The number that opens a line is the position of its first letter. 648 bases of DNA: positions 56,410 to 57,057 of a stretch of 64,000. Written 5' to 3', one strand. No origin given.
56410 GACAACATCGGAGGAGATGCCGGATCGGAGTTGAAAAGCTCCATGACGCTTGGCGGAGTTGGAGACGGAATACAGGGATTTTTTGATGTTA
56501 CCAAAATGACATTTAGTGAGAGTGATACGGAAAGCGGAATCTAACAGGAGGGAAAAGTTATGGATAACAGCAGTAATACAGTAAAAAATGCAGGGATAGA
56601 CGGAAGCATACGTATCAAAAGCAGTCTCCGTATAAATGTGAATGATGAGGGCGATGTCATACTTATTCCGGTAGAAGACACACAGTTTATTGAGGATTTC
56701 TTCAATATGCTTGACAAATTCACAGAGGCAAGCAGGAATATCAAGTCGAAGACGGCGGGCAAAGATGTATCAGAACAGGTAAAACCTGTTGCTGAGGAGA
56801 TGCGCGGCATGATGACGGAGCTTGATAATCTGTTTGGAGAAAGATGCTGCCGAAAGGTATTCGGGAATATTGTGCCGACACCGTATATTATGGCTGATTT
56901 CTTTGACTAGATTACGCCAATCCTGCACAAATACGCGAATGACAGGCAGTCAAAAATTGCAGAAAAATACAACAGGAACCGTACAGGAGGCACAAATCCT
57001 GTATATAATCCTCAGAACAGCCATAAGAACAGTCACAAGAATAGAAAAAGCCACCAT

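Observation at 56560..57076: The tail-chaperone long isoform cannot come from a -1 frameshift: the frame stays open across TAG instead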

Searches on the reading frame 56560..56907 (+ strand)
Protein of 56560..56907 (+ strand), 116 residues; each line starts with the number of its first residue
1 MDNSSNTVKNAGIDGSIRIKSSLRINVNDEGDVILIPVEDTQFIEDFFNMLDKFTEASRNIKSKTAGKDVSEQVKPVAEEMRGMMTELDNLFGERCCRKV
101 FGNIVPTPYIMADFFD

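Call 4: search_protein_families(library=pfam, proteins=[window:56560-56907:+], max_evalue=0.1)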
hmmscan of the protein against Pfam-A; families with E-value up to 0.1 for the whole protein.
window:56560-56907:+ (116 aa): 2 families
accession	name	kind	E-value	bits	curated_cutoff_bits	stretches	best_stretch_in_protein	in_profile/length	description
PF20378.3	DUF6673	-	0.00017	22.4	24.5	1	36-103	11-71/114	Family of unknown function (DUF6673)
PF05633.16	ROH1-like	-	0.072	12.5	21.5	1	40-106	311-375/384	Protein ROH1-like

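Call 15: list_cluster_members(proteins=[window:56560-56907:+, P0001, window:57078-57665:+])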
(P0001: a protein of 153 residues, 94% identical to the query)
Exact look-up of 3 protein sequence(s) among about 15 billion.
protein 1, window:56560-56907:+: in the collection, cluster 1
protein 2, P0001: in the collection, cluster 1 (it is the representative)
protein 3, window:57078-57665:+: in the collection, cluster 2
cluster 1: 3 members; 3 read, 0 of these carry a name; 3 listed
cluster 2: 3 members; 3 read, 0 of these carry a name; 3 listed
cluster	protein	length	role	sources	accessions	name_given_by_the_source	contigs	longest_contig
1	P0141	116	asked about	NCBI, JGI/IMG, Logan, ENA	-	-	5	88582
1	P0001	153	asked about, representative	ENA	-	-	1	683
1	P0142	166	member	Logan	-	-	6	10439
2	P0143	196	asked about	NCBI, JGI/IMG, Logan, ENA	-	-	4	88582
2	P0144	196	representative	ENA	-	-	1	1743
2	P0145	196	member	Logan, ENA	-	-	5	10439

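Call 17: find_encoding_contigs(protein=P0141, flank=3000, max_places=10)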
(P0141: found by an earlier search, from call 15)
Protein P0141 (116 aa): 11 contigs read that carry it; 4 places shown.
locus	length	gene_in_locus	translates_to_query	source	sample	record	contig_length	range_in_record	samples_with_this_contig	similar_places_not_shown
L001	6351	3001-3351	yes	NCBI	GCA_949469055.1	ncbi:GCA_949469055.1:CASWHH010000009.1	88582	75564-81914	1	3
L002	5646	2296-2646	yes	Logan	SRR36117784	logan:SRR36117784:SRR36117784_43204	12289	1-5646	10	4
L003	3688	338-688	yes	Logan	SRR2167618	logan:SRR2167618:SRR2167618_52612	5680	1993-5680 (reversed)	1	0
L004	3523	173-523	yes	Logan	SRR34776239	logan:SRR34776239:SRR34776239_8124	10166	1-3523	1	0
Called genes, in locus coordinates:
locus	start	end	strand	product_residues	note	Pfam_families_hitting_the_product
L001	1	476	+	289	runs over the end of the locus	-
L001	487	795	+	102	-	-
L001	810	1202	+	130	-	-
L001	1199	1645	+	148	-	PF20536:DUF6751 (faint)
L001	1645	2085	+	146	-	PF11114:Minor_capsid_2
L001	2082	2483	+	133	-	-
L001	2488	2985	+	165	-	-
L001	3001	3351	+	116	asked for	-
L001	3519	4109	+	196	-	PF06854:Phage_Gp15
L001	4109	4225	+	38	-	-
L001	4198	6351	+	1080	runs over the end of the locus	-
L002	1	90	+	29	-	?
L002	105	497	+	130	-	-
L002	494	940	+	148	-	PF20536:DUF6751 (faint)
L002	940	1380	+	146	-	PF11114:Minor_capsid_2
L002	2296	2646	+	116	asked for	-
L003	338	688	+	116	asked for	-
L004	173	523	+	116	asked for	-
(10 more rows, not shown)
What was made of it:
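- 56560..56907 (+): Codons 1-116 of the DUF6673 gene (putative tail assembly chaperone). This is the part still translated. The exact 116-aa product is called on 11 contigs read, from several samples (calls 15, 17).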

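Call 18: find_encoding_contigs(protein=P0142, flank=3000, max_places=10)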
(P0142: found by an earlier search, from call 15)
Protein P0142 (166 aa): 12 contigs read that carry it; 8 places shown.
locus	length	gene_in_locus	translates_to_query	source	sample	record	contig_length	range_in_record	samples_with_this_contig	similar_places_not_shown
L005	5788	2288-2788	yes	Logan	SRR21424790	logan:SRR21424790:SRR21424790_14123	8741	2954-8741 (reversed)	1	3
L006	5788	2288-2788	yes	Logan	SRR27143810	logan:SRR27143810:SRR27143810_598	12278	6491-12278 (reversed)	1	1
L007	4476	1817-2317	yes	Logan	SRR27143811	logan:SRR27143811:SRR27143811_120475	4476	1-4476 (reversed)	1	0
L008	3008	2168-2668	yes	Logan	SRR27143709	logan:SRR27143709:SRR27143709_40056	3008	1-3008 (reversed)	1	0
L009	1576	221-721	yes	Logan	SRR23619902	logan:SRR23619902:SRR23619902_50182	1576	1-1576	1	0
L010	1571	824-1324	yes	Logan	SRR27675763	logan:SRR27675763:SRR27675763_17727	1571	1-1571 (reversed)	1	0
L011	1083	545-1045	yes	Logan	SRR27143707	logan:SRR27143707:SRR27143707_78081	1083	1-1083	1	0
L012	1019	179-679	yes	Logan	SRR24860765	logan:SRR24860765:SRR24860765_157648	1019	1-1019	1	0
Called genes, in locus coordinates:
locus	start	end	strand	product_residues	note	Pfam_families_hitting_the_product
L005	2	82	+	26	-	?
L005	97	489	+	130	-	-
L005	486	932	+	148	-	PF20536:DUF6751 (faint)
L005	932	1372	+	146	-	PF11114:Minor_capsid_2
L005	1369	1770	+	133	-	-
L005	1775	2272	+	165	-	-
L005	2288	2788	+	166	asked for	PF20378:DUF6673 (weak)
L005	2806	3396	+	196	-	PF06854:Phage_Gp15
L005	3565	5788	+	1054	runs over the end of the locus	-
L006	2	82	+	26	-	?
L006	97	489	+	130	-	-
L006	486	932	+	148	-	PF20536:DUF6751 (faint)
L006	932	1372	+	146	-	PF11114:Minor_capsid_2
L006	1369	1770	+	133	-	-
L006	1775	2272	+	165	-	-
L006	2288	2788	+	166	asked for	PF20378:DUF6673 (weak)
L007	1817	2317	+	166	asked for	PF20378:DUF6673 (weak)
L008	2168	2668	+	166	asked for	PF20378:DUF6673 (weak)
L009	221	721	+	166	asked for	PF20378:DUF6673 (weak)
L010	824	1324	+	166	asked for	PF20378:DUF6673 (weak)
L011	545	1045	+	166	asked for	PF20378:DUF6673 (weak)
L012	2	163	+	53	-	?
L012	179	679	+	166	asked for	PF20378:DUF6673 (weak)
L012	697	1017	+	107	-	?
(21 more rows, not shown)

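Call 23: find_related_loci(query=A3, collection=genome_contigs, flank=4000)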
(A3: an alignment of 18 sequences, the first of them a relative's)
Query A3 (166 aa) in genome_contigs; peptide patterns used: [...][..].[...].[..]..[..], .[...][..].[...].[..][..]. (x = any residue, [..] = any of these).
122 stretches matched a pattern; 10 encode a relative of the query (tblastn E <= 1e-3); 10 distinct loci.
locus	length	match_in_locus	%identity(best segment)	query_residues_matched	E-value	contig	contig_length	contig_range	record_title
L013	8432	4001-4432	65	10-151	3e-63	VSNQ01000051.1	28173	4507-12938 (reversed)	MAG: Lachnospiraceae bacterium isolate SC1197_S50_bin.2 SC1197_S50_SC1197_S50_bin.2_contig_51, whole genome shotgun sequ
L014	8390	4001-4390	60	9-138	7e-54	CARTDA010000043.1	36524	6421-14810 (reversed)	MAG: uncultured Lachnospiraceae bacterium isolate MGBC166886 genome assembly, contig: MGBC166886.43, whole genome shotgu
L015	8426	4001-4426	41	4-144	4e-37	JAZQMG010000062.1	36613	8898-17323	MAG: Acetatifactor sp. isolate T1900044606_TS20190072.MAGScoT_cleanbin_000104 SGB_746_k141_2655210, whole genome shotgun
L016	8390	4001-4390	43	17-145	3e-36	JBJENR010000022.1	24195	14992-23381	MAG: Acetatifactor sp. isolate FUKU05_bin.009 NODE_120_length_24195_cov_11.013215, whole genome shotgun sequence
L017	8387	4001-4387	41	17-144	4e-34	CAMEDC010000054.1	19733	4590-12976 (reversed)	MAG: uncultured Lachnospiraceae bacterium isolate SRR11489746_bin.7_metaWRAP_v1.3_MAG genome assembly, contig: ERZ114667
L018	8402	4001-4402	42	13-144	9e-33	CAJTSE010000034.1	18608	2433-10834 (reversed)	MAG TPA_asm: uncultured Acetatifactor sp. isolate MGBC113460 genome assembly, contig: MGBC113460.34, whole genome shotgu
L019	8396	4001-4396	41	15-145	2e-32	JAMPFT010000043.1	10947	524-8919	MAG: bacterium isolate NALB_7861_1 Scaffold_#43__SCF_043___10947_bp, whole genome shotgun sequence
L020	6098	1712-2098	38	17-144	2e-30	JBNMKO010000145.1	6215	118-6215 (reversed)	MAG: Eubacteriales bacterium isolate CM_BacCAG1528.41 k141_360289_length_6215_cov_9.0000, whole genome shotgun sequence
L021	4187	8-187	57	84-143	1e-21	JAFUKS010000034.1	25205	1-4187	MAG: Lachnospiraceae bacterium isolate RGIG4583 Roe_deer_Rectum-3__c100366, whole genome shotgun sequence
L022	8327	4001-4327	27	24-124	3e-5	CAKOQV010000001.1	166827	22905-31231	MAG: uncultured Bacilli bacterium isolate REFINED_METABAT215_TOP10_CONTIGS_1500_ASSEMBLY_K77_MERGED__Nepal_MoBio_Fiber-H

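Call 25: search_solved_structures(query=A3, max_evalue=10)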
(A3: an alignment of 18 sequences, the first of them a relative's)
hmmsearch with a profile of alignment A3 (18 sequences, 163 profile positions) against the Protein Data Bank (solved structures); distinct sequences matched with E-value up to 10: 15.
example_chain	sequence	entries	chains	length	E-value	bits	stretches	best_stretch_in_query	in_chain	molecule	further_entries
6kos_A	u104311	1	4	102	0.078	16.2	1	46-90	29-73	SUWA (Super WA20)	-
9wxh_B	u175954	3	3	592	0.26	14.5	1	45-98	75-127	Cas10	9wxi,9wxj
2jua_A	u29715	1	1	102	0.31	14.2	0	48-91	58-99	de novo protein S836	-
2lxy_A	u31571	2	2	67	0.47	13.6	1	51-91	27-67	2-mercaptophenol-alpha3C | 4-mercaptophenol-alpha3C protein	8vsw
2mi7_A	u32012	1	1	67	0.5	13.5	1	51-91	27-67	de novo protein a3Y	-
9r1o_A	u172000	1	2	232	0.54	13.4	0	49-92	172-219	sc-apCC-6-DPH-NR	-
1lq7_A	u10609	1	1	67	0.57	13.4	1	51-91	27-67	Alpha3W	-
3bpd_A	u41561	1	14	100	0.74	13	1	46-92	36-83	Uncharacterized protein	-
2lch_A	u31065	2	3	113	0.88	12.8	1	25-72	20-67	Protein OR38 | computationally designed four-helix bundle protein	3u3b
3vjf_A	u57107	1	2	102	1.1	12.4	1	47-92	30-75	WA20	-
9ugr_A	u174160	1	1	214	1.5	12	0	48-90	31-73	Syn-F4-Link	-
1p68_A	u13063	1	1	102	1.5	12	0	48-91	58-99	De novo designed protein S-824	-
4jeu_B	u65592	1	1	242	3.9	10.7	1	29-72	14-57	Syntaxin-1A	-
8gjg_A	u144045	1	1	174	4.6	10.4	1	43-91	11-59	gluc_A04_0005 Binder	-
8qad_A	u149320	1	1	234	5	10.3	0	41-87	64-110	sc-apCC-6-LLIA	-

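Call 35: predict_structure(alignment_id=A3)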
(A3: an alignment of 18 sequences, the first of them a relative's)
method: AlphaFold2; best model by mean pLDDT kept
length: 166 residues; sequences in the alignment: 18
mean_pLDDT: 76.5   pTM: 0.66
mean pLDDT of the five models: 76.5, 73.6, 73.0, 72.2, 70.9
residues with pLDDT >= 90: 68; 70-90: 52; 50-70: 5; < 50: 41
segments of 3 or more residues with pLDDT < 50: 1-12, 15-19, 143-166
pLDDT, mean of each block of 10 residues (from residue 1): 39 48 85 87 92 93 90 91 94 92 92 92 84 81 44 39 41
secondary structure, 60 per line:
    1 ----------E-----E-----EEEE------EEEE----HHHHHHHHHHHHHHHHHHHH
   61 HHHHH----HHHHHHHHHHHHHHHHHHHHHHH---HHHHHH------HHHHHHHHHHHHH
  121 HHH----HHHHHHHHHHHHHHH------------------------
elements in order: E23-26 E33-36 H41-65 H70-92 H96-101 H108-123 H128-142
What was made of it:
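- In the AlphaFold model, residue 117 lies inside helix 108-123, where pLDDT is about 92 (call 35).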

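Call 39: fold_search(model_id=the predicted structure, library=pdb)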
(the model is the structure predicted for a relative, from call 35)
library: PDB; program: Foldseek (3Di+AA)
matches with E <= 10: 236; with E <= 0.001: 0
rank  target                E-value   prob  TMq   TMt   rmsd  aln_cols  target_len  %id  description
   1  2dnx_MODEL_1_A        1.2e+00  0.25  0.30  0.36  12.2       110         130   14  Solution structure of RSGI RUH-063, an N-terminal domain of Syntaxin 12 from human cDNA (released 2006-10-26)
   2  5iky                  1.2e+00  0.10  0.13  0.03  13.0        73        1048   15  Apo structure of Obc1, a bifunctional enzyme for quorum sensing-dependent oxalogenesis (released 2016-06-01)
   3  4nnc                  1.2e+00  0.09  0.12  0.05  11.7        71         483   13  Ternary complex of ObcA with C4-CoA adduct and oxalate (released 2014-03-19)
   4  5fc2_B                1.8e+00  0.14  0.26  0.10  17.1       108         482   13  Structure of a separase in complex with a pAMK peptide containing a phospho-serine (released 2016-03-30)
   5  5ikz                  1.9e+00  0.08  0.13  0.03  13.0        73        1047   15  Glycerol bound structure of Obc1, a bifunctional enzyme for quorum sensing-dependent oxalogenesis (released 2016-06-01)
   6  1zk8_B                2.0e+00  0.14  0.23  0.22  13.9       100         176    8  Crystal structure of transcriptional regulator from Bacillus cereus ATCC 14579 (released 2005-06-14)
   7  1zk8_A                2.1e+00  0.12  0.23  0.22  14.9       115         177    8  Crystal structure of transcriptional regulator from Bacillus cereus ATCC 14579 (released 2005-06-14)
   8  9b8k                  2.1e+00  0.08  0.25  0.03  19.9       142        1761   11  Cryo-EM structure of human dysferlin monomer (released 2024-11-27)
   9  5y0e_B                2.1e+00  0.05  0.18  0.08  15.6       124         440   12  Crystal structure of TssK (released 2018-08-08)
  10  5v02_B                2.2e+00  0.15  0.24  0.40  13.5        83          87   12  A positive allosteric modulator binding pocket in SK2 ion channels is shared by Riluzole and CyPPA (released 2018-03-07)
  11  3m0f_B                2.2e+00  0.10  0.25  0.21  16.4       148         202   13  Crystal structure of Glutathione S Transferase in complex with glutathione from Pseudomonas fluorescens (released 2010-03-16)
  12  5aqq_D                2.3e+00  0.18  0.27  0.38  12.5        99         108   10  Fragment-based screening of HSP70 sheds light on the functional role of ATP-binding site residues (released 2016-10-05)
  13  6jx6_A                2.3e+00  0.12  0.24  0.25  14.8        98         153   12  Tetrameric form of Smac (released 2019-12-04)
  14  6za7_B                2.3e+00  0.12  0.25  0.20  10.1       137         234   13  Structure of the apo transcriptional repressor Atu1419 (VanR) from agrobacterium fabrum (released 2020-12-02)
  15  3k1s_A                2.3e+00  0.06  0.16  0.22  13.7       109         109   16  Crystal Structure of the PTS Cellobiose Specific Enzyme IIA from Bacillus anthracis (released 2009-10-13)
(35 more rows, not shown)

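Call 47: fold_search(model_id=the predicted structure, library=viral)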
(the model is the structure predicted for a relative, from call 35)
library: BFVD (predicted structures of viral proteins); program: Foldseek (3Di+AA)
matches with E <= 10: 306; with E <= 0.001: 5
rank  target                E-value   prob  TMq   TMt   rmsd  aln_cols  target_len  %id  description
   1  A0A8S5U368            2.8e-06  1.00  0.56  0.51  14.8       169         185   24  Tail assembly chaperone [Siphoviridae sp. ctoyo6]
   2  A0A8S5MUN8            1.2e-04  1.00  0.53  0.58  16.8       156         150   17  Tail assembly chaperone [Siphoviridae sp. ctoSr5]
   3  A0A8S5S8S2            1.6e-04  1.00  0.44  0.48  14.3       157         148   22  Tail assembly chaperone [Siphoviridae sp. ctHNe8]
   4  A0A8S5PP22            1.8e-04  1.00  0.49  0.55  11.8       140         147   20  Tail assembly chaperone [Siphoviridae sp. ctnsL8]
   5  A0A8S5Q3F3            3.4e-04  1.00  0.50  0.57  10.4       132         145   20  Uncharacterized protein [Siphoviridae sp. ctLNL10]
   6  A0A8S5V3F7            1.4e-03  1.00  0.48  0.55  10.0       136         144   20  Tail assembly chaperone [Myoviridae sp. ctk6V34]
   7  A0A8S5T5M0            4.3e-03  1.00  0.53  0.62  11.3       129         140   12  Tail assembly chaperone [Siphoviridae sp. ct7GD8]
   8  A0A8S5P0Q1            4.5e-03  1.00  0.45  0.51  14.4       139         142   16  Tail assembly chaperone [Siphoviridae sp. ctiMP24]
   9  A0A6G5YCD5            1.7e-01  0.85  0.39  0.48   6.7       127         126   16  (no name in the UniProt tables at hand)
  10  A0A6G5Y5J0            1.9e-01  0.57  0.32  0.38  12.9       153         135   12  (no name in the UniProt tables at hand)
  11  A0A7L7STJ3            2.1e-01  0.21  0.22  0.20  10.1       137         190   13  Tail assembly chaperone [Gordonia phage Clown]
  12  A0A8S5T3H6            2.8e-01  0.18  0.23  0.24  13.6       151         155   12  Uncharacterized protein [Myoviridae sp. ctqfO1]
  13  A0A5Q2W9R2            3.5e-01  0.16  0.21  0.20  20.4       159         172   14  (no name in the UniProt tables at hand)
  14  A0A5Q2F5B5            3.7e-01  0.30  0.26  0.28  12.9       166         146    9  Tail assembly chaperone [Gordonia phage Sixama]
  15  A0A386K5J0            4.4e-01  0.15  0.25  0.15  19.5       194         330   12  Uncharacterized protein [Dickeya phage vB_DsoM_JA11]
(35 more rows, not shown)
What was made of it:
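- Closest known: Lambda G / G-T tail assembly chaperones made by a programmed -1 frameshift. Same: The predicted fold matches proteins annotated as tail assembly chaperones (call 47).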
